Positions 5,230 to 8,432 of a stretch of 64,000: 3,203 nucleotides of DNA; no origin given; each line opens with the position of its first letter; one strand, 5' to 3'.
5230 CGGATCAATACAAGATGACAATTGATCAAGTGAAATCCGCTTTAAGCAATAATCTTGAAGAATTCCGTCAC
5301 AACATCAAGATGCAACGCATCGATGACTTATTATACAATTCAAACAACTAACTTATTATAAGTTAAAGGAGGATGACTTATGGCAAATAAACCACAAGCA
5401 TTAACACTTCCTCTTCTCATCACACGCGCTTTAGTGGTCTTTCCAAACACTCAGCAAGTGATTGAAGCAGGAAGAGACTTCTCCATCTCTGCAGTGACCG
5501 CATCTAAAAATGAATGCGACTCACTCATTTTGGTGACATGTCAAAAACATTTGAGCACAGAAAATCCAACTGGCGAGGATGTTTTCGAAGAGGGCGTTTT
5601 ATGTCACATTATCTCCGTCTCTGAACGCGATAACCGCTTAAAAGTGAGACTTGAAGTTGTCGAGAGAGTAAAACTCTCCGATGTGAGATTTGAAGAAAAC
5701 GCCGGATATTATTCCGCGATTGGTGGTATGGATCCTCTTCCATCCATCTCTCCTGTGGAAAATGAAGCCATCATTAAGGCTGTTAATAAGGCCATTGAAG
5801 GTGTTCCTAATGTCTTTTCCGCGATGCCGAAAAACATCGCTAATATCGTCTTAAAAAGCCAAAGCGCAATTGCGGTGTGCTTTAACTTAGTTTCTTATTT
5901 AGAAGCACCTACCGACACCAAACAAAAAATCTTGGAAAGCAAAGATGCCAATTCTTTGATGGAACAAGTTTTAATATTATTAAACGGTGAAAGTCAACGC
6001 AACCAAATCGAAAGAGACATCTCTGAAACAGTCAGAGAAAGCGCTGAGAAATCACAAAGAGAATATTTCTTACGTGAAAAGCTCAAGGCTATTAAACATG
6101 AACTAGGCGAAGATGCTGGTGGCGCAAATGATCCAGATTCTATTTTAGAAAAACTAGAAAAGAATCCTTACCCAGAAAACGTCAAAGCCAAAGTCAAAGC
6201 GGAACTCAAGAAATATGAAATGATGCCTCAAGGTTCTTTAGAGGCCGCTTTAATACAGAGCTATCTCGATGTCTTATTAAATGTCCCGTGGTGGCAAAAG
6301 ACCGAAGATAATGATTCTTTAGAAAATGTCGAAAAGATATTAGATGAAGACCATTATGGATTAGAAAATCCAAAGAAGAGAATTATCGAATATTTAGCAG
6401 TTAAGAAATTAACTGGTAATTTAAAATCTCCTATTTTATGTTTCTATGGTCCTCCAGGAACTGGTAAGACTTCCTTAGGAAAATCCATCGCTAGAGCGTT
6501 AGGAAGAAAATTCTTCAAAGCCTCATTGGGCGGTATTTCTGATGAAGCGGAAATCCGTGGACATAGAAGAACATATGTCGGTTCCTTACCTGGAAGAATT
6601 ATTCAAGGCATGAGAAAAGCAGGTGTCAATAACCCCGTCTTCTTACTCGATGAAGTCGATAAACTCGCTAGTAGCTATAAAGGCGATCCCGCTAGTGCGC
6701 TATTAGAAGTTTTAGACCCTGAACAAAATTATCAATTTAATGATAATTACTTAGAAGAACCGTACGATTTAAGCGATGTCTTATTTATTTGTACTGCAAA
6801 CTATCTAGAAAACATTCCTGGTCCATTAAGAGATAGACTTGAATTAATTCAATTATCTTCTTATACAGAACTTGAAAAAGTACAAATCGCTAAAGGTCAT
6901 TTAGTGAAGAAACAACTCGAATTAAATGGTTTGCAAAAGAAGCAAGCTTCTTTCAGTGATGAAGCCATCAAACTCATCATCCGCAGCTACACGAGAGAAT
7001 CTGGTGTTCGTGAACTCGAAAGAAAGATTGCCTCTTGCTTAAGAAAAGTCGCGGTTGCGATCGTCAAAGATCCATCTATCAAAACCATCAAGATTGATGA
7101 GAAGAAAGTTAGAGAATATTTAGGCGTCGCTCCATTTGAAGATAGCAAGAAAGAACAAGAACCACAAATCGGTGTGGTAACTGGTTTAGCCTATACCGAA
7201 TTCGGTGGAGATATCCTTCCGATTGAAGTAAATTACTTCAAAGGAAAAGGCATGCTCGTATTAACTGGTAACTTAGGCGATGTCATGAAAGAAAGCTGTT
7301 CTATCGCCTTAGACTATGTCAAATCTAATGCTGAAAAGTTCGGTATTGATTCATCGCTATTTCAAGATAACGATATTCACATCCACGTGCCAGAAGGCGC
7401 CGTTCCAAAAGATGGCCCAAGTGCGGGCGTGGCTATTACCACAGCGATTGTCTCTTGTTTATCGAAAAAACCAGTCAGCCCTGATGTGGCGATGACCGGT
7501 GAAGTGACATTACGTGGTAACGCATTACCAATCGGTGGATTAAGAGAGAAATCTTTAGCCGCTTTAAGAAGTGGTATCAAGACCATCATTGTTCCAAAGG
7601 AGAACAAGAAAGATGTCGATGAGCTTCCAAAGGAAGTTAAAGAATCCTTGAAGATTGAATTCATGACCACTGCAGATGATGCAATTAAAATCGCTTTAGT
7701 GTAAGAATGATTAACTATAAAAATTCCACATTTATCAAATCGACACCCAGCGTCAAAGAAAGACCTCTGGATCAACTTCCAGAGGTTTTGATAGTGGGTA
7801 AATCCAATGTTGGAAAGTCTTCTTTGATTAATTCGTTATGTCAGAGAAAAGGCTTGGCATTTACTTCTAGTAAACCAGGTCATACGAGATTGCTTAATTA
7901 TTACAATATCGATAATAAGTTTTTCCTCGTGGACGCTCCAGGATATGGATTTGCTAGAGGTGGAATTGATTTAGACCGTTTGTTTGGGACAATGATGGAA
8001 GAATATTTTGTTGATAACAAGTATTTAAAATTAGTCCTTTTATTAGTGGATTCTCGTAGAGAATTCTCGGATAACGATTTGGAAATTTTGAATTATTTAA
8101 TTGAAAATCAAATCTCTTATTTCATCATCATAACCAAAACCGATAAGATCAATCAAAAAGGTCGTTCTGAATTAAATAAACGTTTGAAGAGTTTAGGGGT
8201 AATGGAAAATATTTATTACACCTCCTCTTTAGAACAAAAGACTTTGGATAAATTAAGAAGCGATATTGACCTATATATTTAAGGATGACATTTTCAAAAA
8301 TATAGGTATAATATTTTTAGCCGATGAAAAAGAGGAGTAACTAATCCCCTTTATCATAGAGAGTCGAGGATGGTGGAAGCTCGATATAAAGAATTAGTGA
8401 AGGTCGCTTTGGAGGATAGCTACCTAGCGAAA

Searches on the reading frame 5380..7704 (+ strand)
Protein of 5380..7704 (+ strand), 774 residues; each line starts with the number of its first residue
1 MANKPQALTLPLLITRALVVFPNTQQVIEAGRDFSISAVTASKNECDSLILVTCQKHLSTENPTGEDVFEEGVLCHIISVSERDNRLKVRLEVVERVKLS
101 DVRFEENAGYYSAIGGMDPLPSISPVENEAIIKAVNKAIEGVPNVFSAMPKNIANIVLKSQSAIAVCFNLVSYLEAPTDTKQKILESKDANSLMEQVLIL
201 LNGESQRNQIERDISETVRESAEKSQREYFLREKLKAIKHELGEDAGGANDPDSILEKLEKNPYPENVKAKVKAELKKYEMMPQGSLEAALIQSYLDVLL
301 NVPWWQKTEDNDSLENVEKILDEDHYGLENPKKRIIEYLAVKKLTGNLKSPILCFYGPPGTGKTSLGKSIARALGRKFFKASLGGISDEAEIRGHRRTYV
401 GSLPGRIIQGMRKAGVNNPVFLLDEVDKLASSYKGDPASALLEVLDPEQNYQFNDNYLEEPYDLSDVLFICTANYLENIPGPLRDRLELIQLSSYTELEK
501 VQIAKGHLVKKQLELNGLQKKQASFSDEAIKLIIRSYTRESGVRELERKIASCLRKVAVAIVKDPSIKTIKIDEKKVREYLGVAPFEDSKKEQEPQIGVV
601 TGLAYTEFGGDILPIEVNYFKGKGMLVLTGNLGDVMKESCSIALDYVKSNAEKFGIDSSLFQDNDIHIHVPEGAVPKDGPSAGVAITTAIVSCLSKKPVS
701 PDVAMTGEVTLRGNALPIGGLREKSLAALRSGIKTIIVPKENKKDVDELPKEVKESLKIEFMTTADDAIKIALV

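Call 49: search_protein_families(library=ncbifam, proteins=[window:5380-7704:+], max_evalue=0.00001)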
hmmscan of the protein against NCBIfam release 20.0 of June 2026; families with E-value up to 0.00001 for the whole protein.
window:5380-7704:+ (774 aa): 10 families
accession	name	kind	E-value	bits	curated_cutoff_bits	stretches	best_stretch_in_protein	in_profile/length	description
TIGR00763.1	lon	equivalog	1.1e-266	887.4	608.05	1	12-772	2-794/795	endopeptidase La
NF008053.0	PRK10787.1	equivalog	1.1e-229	764.6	891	1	7-773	8-771/784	endopeptidase La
TIGR02903.1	spore_lon_C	equivalog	1.6e-32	112.8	678.8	1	551-772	400-614/615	Lon family ATP-dependent protease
TIGR00764.1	lon_rel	equivalog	2.1e-28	99.3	516.6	1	591-773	413-593/608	ATP-dependent protease LonB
TIGR02902.1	spore_lonB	equivalog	6.9e-26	91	723.3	1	519-749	277-511/531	ATP-dependent protease LonB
TIGR02653.1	Lon_rel_chp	hypoth_equivalog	1.2e-19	70.1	628.25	1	595-773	493-672/675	protease Lon-related BREX system protein BrxL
TIGR00416.1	sms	equivalog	7.3e-09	34.9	403.05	1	661-747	353-438/454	DNA repair protein RadA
TIGR02639.1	ClpA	equivalog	5e-08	31.6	993.15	0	307-474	441-605/734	ATP-dependent Clp protease ATP-binding subunit ClpA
TIGR00368.1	TIGR00368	hypoth_equivalog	1.7e-06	26.9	362.4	0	612-746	13-142/499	YifB family Mg chelatase-like AAA ATPase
TIGR01243.1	CDC48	subfamily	8.4e-06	24.4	802.65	0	285-581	430-707/733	CDC48 family AAA ATPase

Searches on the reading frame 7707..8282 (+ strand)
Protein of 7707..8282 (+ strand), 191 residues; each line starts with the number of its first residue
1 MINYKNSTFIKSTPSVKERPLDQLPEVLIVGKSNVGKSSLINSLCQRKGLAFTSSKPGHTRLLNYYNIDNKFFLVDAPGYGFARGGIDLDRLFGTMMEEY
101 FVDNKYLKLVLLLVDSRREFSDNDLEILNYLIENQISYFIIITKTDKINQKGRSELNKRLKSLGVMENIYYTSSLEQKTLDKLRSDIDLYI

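Call 49: search_protein_families(library=ncbifam, proteins=[window:7707-8282:+], max_evalue=0.00001)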
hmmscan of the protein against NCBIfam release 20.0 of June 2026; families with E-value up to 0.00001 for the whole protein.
window:7707-8282:+ (191 aa): 14 families
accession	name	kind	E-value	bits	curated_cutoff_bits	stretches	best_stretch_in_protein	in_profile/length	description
TIGR03598.1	GTPase_YsxC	equivalog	3.3e-53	180.1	124.45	1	8-187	2-185/186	ribosome biogenesis GTP-binding protein YihA/YsxC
TIGR03594.1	GTPase_EngA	equivalog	1.1e-20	74.1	306.7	1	26-186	2-155/432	ribosome biogenesis GTPase Der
NF000908.1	PRK00089.1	equivalog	4.8e-19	68.7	237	1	27-187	6-163/291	GTPase Era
NF003255.0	PRK04213.1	equivalog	1.3e-17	63.8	164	1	22-168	7-162/204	GTP-binding protein EngB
TIGR03596.1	GTPase_YlqF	equivalog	1.8e-15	57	208.2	1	25-79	119-172/276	ribosome biogenesis GTPase YlqF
TIGR03597.1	GTPase_YqeH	equivalog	3.1e-12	46.3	297.4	1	26-80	157-215/361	ribosome biogenesis GTPase YqeH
TIGR00436.1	era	equivalog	3.8e-12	46.1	116.25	1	27-186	3-158/270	GTPase Era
TIGR03918.1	GTP_HydF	equivalog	6.6e-11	41.7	325.55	1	26-187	9-163/392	[FeFe] hydrogenase H-cluster maturation GTPase HydF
NF002828.0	PRK03003.1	equivalog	1.3e-09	37.1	631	0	21-83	37-101/477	ribosome biogenesis GTPase Der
TIGR00231.1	small_GTP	domain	4.3e-09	36.3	42.5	1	25-151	4-127/164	GTP-binding protein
NF007071.0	PRK09518.1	equivalog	1.3e-08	33.9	953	0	23-88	270-337/706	bifunctional cytidylate kinase/GTPase Der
NF003661.0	PRK05291.1-3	equivalog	4.1e-08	33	380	1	26-187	218-366/448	tRNA uridine-5-carboxymethylaminomethyl(34) synthesis GTPase MnmE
TIGR00157.1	TIGR00157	equivalog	1.2e-07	31.5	100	0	28-80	126-183/247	ribosome small subunit-dependent GTPase A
TIGR00450.1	mnmE_trmE_thdF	equivalog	1.6e-07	30.8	252.6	1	25-155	210-336/446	tRNA uridine-5-carboxymethylaminomethyl(34) synthesis GTPase MnmE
